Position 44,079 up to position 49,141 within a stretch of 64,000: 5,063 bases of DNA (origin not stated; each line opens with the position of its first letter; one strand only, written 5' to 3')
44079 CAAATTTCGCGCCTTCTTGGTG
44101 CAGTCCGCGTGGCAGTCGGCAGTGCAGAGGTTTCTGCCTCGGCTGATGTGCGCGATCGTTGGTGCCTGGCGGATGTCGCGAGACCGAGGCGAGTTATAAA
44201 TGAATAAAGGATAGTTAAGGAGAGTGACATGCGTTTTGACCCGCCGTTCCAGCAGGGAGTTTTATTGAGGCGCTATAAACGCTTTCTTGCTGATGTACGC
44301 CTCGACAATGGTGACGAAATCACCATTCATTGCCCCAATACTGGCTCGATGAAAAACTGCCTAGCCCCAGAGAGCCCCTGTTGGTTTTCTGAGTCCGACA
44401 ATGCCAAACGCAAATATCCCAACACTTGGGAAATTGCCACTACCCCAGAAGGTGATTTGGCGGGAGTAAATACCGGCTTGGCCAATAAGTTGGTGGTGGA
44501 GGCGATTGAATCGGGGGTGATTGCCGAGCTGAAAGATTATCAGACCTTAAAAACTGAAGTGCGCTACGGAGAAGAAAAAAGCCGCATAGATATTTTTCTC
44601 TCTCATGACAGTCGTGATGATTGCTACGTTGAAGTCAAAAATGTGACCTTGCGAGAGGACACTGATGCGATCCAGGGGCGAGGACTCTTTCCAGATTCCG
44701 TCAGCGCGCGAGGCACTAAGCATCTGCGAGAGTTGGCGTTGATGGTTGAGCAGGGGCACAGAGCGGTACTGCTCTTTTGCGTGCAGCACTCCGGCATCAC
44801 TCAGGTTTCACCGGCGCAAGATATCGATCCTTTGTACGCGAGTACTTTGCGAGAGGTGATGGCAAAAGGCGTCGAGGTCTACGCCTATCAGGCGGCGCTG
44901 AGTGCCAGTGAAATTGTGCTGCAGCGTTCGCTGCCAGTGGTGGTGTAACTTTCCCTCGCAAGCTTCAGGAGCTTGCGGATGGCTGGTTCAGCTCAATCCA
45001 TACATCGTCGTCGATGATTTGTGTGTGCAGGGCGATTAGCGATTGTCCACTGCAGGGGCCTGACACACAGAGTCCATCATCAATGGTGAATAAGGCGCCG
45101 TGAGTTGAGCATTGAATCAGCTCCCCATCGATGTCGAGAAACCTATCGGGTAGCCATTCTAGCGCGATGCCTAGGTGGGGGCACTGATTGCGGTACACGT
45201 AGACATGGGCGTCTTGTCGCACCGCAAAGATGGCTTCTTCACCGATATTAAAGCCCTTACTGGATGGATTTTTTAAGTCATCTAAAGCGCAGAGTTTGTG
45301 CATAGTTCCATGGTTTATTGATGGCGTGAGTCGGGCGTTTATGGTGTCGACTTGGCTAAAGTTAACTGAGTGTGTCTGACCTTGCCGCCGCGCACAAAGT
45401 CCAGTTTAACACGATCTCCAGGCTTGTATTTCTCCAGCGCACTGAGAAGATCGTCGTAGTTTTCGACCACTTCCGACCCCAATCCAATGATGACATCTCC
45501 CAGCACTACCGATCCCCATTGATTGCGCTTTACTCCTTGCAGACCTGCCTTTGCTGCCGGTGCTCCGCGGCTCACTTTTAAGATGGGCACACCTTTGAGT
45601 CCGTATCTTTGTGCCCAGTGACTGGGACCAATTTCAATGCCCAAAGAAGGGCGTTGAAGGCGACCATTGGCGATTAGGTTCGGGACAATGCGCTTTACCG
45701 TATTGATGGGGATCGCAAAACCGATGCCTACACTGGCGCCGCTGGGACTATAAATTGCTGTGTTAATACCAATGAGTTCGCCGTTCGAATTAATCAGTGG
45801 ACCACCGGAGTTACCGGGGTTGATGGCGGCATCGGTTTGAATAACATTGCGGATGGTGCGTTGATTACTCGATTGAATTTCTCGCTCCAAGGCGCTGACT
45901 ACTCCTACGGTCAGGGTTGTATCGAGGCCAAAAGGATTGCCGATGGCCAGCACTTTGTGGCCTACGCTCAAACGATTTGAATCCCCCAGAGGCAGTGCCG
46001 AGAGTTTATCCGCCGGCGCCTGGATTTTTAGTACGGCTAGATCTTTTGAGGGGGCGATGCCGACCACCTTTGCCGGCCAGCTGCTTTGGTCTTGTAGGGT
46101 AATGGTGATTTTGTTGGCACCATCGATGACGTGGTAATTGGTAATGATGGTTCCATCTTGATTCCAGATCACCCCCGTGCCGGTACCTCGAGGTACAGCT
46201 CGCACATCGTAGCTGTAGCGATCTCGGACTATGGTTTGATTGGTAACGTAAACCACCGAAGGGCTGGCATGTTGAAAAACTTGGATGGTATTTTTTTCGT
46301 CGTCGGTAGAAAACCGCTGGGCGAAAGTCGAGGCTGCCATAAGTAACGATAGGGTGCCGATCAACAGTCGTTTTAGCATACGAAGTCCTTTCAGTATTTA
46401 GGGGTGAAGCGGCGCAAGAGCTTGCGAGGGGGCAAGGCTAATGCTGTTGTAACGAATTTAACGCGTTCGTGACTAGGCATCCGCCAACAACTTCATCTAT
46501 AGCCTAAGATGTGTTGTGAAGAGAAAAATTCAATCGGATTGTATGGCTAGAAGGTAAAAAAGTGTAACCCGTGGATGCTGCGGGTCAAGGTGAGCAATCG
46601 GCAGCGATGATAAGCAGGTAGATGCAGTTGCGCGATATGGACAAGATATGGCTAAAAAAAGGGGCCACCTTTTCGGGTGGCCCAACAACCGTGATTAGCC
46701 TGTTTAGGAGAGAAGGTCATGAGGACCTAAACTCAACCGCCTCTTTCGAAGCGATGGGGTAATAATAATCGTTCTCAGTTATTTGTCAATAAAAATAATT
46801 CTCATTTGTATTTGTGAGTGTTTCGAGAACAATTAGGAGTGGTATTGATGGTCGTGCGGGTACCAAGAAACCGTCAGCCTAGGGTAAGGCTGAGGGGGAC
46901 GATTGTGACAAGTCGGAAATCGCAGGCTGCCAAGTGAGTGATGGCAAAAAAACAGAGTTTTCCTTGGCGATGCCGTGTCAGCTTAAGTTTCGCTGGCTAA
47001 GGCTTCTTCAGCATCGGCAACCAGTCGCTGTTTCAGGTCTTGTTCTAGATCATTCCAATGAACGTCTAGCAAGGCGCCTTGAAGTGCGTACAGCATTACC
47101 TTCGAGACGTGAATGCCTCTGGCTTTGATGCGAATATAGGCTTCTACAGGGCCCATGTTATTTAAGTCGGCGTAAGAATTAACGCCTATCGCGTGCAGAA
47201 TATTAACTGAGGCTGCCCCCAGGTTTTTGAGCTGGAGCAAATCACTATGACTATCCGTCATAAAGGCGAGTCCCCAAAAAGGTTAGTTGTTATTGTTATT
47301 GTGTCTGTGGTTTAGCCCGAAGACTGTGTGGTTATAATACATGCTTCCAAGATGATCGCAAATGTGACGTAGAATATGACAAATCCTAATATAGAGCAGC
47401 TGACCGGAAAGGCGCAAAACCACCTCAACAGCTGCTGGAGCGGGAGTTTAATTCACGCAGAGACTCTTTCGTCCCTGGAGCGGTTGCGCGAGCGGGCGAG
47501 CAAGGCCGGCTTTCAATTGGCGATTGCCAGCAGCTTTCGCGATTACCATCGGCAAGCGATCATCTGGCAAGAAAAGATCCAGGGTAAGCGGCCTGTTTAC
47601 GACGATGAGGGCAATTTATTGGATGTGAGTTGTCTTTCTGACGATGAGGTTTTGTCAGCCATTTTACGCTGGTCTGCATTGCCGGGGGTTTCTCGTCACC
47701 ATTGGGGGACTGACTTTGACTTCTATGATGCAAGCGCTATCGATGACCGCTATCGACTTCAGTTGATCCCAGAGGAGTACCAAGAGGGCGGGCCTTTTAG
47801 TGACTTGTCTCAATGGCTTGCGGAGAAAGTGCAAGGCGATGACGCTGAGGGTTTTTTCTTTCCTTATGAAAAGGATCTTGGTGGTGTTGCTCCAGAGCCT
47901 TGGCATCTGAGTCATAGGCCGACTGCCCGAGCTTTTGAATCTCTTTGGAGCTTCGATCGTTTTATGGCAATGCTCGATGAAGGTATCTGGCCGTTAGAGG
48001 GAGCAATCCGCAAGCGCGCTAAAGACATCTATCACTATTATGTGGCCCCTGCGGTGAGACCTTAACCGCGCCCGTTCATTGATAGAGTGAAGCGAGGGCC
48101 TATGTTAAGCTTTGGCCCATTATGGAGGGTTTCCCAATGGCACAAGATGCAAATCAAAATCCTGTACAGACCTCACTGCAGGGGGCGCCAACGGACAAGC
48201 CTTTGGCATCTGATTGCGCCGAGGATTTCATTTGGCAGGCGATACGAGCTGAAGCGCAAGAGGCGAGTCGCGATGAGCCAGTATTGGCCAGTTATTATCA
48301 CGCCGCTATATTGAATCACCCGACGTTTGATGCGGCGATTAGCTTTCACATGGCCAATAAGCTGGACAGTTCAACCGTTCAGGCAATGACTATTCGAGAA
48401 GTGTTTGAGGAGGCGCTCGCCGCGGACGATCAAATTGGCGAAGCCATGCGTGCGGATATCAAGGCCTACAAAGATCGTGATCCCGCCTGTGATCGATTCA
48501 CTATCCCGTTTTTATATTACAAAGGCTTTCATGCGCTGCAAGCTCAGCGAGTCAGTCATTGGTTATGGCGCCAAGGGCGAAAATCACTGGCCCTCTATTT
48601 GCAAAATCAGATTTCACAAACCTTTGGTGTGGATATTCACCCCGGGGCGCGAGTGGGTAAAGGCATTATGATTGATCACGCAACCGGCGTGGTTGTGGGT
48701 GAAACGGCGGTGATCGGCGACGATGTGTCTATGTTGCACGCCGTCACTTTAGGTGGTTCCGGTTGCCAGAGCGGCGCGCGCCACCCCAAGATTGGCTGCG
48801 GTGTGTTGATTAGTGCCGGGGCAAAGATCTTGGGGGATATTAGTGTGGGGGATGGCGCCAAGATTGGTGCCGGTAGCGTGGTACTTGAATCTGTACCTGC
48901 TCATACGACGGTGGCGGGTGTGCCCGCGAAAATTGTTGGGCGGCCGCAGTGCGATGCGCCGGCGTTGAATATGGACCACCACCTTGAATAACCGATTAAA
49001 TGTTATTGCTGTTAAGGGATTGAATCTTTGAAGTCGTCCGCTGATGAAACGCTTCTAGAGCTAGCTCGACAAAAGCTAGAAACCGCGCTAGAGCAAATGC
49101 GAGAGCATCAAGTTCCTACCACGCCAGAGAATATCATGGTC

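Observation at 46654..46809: Unannotated PrrF-like iron-sparing sRNA with a Fur-box-like promoter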

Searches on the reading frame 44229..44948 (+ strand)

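Call 46: search_protein_families(library=pfam, proteins=[window:44229-44948:+])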
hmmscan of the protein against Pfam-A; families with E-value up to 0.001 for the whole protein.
window:44229-44948:+ (239 aa): 2 families
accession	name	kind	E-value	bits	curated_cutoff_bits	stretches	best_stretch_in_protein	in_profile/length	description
PF03749.19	SfsA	-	1.9e-47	161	22.8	1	84-226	2-136/138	Sugar fermentation stimulation protein RE domain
PF17746.7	SfsA_N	-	9.5e-22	77.3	25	1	13-79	1-62/63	SfsA N-terminal OB domain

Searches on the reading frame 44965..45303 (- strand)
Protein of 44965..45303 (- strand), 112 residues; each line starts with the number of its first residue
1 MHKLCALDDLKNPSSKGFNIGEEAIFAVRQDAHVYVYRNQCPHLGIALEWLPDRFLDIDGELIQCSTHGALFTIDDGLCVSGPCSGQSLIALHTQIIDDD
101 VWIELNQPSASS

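Call 46: search_protein_families(library=pfam, proteins=[window:44965-45303:-])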
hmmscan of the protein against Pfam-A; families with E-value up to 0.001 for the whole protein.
window:44965-45303:- (112 aa): 1 family
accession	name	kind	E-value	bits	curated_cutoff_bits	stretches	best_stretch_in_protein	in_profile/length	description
PF00355.32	Rieske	-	2.6e-11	43.7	20.3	1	3-87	4-83/88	Rieske [2Fe-2S] domain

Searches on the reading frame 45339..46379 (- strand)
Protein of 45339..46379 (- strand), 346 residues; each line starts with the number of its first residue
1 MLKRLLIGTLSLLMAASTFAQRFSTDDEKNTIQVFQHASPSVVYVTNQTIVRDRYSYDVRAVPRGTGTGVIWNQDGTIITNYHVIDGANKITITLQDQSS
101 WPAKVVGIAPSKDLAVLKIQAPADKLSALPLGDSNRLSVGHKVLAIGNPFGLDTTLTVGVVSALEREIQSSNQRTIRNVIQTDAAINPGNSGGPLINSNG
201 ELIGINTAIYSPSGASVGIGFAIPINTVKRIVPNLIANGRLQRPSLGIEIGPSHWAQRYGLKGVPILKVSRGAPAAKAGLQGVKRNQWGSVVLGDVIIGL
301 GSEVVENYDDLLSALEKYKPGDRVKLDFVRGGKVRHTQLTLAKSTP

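Call 9: find_related_loci(query=window:45339-46379:-, collection=genome_contigs, flank=3000)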
Query window:45339-46379:- (346 aa) in genome_contigs; peptide patterns used: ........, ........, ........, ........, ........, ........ (x = any residue, [..] = any of these).
600 stretches matched a pattern (row limit reached: there are more); 600 encode a relative of the query (tblastn E <= 1e-3); the best 80 are kept; 80 distinct loci.
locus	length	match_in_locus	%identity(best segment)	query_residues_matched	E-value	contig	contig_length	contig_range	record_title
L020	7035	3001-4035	61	1-342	2e-142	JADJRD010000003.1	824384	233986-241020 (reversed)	MAG: Cellvibrio sp. isolate Fred_18-Q3-R57-64_MAXAC.373 tig00003560-10-8247960, whole genome shotgun sequence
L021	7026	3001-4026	62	1-342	9e-140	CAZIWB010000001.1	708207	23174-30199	MAG TPA_asm: uncultured Cellvibrionaceae bacterium isolate SRP193066_co1_141 genome assembly, contig: NODE_10_length_708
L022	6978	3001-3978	56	23-344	2e-111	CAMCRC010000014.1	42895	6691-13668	MAG: Klebsiella pneumoniae isolate ZE-13nov19-95 genome assembly, contig: ZE-13nov19-C807, whole genome shotgun sequence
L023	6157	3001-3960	55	26-341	2e-108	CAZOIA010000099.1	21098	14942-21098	MAG TPA_asm: uncultured Planctomycetales bacterium isolate binchicken_co262_338 genome assembly, contig: NODE_2595_lengt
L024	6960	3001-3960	53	25-344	3e-108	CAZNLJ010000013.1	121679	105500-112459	MAG TPA_asm: uncultured Saprospiraceae bacterium isolate SRP319275_co3_212 genome assembly, contig: NODE_239_length_1216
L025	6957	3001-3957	55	27-344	1e-107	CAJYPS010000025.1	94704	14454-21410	MAG: uncultured Pelomonas sp. isolate S3C97460_SP39 genome assembly, contig: S3Ck127_32954, whole genome shotgun sequenc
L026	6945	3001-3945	55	27-341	6e-107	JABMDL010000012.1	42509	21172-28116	MAG: Nitrospira sp. isolate YR-XLJ-2 YR_XLJ_2_scaffold_35, whole genome shotgun sequence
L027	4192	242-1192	53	26-341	1e-105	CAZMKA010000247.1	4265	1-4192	MAG TPA_asm: uncultured Saprospiraceae bacterium isolate SRP268394_co1_13 genome assembly, contig: NODE_27830_length_426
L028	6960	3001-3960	50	22-341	1e-103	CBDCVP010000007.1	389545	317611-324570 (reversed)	MAG: Saprospiraceae bacterium isolate 75aaed2f-bfff-4668-9f66-88a187d9991b genome assembly, contig: contig_7, whole geno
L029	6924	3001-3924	53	27-333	5e-103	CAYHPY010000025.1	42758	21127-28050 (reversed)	MAG TPA_asm: uncultured Elusimicrobia bacterium isolate ERP119705_co15_38 genome assembly, contig: NODE_621_length_42758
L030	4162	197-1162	54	22-344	2e-102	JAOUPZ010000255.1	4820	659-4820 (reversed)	MAG: Deltaproteobacteria bacterium isolate 8_1_Oct_SF_Bin72 8_1_Oct_SF_Bin72_scaffold_21916_c1, whole genome shotgun seq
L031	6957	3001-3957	53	27-346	1e-101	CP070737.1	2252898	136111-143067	MAG: Nitrospiraceae bacterium isolate bin398 chromosome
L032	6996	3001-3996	50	20-344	2e-101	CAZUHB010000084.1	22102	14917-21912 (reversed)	MAG TPA_asm: uncultured Phycisphaerales bacterium isolate binchicken_co97_479 genome assembly, contig: NODE_9669_length_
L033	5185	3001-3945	51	27-341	4e-101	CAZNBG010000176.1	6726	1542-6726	MAG TPA_asm: uncultured Nitrospira sp. isolate binchicken_co185_85 genome assembly, contig: NODE_22533_length_6726_cov_3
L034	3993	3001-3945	51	27-341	1e-100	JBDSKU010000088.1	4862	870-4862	MAG: Nitrospiraceae bacterium isolate cluster1_bin.353 k127_13582236, whole genome shotgun sequence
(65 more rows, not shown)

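Call 46: search_protein_families(library=pfam, proteins=[window:45339-46379:-])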
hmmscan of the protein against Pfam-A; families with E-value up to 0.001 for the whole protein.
window:45339-46379:- (346 aa): 4 families
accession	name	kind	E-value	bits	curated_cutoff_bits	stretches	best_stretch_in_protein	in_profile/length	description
PF13365.12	Trypsin_2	-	6.4e-36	124.7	27.6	1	67-205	1-144/144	Trypsin-like peptidase domain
PF00089.32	Trypsin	-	6.2e-23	82.2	20.6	1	66-230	26-218/220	Trypsin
PF13180.12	PDZ_2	-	1.5e-09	38.4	27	1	245-340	2-79/80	PDZ domain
PF10459.15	Peptidase_S46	-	0.00085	18.5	22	0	182-206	626-650/698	Peptidase S46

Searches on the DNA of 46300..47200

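Call 3: search_rna_families(source=window, start=46300, end=47200, threshold=evalue, max_evalue=10, show_alignments=5)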
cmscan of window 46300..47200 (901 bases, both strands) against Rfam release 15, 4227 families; matches with E-value up to 10: 6.
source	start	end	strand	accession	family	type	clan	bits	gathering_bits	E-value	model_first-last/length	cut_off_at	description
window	46654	46789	-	RF00444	PrrF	Gene; sRNA;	-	70.9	90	7.7e-12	1-150/150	no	PrrF RNA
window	47004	47058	-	RF00592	SNORD78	Gene; snRNA; snoRNA; CD-box;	CL00051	20.9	38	0.59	1-65/65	no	Small nucleolar RNA SNORD78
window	46655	46818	-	RF02356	BjrC1505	Gene; sRNA;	-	18.9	50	0.55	1-140/140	no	Alphaproteobacterial sRNA BjrC1505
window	46654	46784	-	RF02435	SpF41_sRNA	Gene; sRNA;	-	17.7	52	6.9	1-105/105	no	Streptococcus sRNA SpF41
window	46651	46701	-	RF04319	BTncRNA_FopS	Gene; sRNA;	-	17.4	56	6.9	25-71/71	no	Bacteroidetes FopS (family of paralogous sRNAs)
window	46657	46747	-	RF00078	MicA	Gene; sRNA;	-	17.1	41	8.3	1-75/75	no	MicA sRNA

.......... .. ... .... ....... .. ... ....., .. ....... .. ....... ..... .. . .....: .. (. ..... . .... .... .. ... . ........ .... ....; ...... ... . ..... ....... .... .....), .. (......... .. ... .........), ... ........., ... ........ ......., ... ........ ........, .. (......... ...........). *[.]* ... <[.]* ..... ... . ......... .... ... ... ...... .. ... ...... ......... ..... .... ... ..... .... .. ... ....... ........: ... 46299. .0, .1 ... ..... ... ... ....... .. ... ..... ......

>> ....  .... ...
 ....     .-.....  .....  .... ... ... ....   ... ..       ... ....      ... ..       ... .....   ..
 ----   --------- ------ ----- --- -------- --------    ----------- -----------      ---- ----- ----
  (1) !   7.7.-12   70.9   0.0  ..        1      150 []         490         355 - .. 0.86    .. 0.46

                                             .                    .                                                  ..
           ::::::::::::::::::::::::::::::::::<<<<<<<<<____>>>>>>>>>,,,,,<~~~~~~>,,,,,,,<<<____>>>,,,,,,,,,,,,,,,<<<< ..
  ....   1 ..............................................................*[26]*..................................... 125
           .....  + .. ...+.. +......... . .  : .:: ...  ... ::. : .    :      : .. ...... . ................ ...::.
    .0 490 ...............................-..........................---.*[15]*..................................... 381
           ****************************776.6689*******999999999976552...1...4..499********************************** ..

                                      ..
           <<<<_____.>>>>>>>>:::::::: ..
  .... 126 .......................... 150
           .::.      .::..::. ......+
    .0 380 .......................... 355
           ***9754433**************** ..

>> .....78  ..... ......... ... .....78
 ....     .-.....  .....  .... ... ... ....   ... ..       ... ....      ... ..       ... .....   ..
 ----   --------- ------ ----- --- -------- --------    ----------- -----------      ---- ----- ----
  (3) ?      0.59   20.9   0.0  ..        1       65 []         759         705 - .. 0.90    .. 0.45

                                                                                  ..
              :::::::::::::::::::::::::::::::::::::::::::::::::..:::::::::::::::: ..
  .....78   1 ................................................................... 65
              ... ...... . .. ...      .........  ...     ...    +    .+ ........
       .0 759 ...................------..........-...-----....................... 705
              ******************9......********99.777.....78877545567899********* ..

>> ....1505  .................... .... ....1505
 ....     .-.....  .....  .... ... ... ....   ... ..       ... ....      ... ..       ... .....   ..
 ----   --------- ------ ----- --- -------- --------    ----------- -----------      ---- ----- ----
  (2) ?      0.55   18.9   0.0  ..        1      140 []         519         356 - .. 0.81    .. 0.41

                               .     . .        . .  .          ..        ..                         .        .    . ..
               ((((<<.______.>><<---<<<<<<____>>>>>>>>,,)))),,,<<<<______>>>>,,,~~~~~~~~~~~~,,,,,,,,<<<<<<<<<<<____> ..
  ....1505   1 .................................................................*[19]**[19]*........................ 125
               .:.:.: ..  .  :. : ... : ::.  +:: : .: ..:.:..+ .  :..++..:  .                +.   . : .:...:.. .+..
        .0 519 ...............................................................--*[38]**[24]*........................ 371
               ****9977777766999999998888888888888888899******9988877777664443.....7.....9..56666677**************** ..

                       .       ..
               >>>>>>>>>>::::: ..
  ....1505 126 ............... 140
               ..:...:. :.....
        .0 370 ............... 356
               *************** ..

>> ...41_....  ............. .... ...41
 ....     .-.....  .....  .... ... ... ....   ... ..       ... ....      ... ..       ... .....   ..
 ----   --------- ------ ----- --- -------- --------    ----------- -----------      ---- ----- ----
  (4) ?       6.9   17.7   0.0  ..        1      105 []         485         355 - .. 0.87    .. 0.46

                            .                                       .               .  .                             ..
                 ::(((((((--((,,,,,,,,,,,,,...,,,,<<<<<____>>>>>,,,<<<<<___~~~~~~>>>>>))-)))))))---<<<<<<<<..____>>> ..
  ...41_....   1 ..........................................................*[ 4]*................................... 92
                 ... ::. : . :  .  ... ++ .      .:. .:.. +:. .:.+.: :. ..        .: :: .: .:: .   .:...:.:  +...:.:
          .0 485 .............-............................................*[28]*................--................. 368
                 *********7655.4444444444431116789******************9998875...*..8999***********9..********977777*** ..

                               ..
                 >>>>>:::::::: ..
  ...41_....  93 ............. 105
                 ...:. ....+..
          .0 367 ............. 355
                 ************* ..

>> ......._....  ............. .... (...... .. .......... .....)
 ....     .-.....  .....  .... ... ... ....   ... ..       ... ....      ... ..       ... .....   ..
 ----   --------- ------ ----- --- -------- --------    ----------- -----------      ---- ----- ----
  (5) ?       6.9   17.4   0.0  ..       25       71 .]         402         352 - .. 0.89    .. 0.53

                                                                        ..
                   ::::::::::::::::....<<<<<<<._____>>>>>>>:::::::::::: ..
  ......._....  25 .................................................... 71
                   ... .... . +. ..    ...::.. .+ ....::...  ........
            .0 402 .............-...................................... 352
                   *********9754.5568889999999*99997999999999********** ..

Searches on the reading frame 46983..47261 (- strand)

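Call 46: search_protein_families(library=pfam, proteins=[window:46983-47261:-])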
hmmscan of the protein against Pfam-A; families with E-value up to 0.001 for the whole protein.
window:46983-47261:- (92 aa): 1 family
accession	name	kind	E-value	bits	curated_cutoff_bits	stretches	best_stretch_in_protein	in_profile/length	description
PF04994.19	TfoX_C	-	7.2e-26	90.6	23.1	1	6-82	3-79/81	TfoX C-terminal domain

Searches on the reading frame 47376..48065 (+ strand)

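Call 46: search_protein_families(library=pfam, proteins=[window:47376-48065:+])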
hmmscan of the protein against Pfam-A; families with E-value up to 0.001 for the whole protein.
window:47376-48065:+ (229 aa): 1 family
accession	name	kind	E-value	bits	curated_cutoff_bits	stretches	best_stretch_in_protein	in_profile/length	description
PF02557.22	VanY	-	8.2e-26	90.8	25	1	25-182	3-131/132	D-alanyl-D-alanine carboxypeptidase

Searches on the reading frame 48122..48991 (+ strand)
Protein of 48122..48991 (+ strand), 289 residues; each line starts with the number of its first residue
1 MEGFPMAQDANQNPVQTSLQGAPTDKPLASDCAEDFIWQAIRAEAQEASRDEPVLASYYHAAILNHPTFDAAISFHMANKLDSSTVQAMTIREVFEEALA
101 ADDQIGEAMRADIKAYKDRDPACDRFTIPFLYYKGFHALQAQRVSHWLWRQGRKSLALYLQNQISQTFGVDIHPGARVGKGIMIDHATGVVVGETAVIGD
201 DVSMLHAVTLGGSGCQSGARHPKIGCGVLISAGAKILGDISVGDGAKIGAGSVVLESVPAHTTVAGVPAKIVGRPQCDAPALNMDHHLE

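Call 46: search_protein_families(library=pfam, proteins=[window:48122-48991:+])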
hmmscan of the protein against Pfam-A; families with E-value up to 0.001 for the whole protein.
window:48122-48991:+ (289 aa): 2 families
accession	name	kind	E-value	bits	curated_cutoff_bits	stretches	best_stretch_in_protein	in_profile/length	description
PF06426.19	SATase_N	-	3.4e-41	140.3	21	1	37-141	1-105/105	Serine acetyltransferase, N-terminal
PF00132.30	Hexapep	-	2.5e-10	40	27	1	221-254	1-34/36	Bacterial transferase hexapeptide (six repeats)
